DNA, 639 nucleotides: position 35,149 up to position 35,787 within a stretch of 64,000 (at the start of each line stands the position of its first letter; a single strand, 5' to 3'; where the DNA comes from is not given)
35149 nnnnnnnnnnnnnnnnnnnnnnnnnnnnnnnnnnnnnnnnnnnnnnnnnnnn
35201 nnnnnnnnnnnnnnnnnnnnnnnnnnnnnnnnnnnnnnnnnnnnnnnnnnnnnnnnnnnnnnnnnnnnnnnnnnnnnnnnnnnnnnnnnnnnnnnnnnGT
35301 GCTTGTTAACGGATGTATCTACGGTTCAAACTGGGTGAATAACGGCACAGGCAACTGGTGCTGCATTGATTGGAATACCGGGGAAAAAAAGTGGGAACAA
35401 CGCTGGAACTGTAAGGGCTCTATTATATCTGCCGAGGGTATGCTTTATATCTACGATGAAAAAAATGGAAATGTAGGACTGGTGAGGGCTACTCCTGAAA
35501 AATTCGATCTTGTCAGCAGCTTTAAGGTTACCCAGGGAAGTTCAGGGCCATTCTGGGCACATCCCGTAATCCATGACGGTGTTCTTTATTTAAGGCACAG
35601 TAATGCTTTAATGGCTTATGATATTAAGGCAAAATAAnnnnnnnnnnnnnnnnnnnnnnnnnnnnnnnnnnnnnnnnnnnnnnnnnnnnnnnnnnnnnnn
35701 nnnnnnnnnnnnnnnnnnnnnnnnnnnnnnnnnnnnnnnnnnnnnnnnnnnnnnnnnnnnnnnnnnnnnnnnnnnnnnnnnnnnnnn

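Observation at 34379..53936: Candidate uncharacterised trans-envelope redox system: seven PQQ-like propellers and an NHL propeller wired to NapG/NapH-like and complex-I N-module-like proteins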

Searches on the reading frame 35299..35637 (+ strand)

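Call 5: search_protein_families(library=pfam, proteins=[window:35299-35637:+], max_evalue=0.01)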
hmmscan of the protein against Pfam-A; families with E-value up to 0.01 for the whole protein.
window:35299-35637:+ (112 aa): 1 family
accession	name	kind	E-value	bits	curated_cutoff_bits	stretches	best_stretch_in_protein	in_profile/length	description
PF13360.13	PQQ_2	-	0.003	17.7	27.6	0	16-57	177-217/233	Outer membrane protein assembly factor BamB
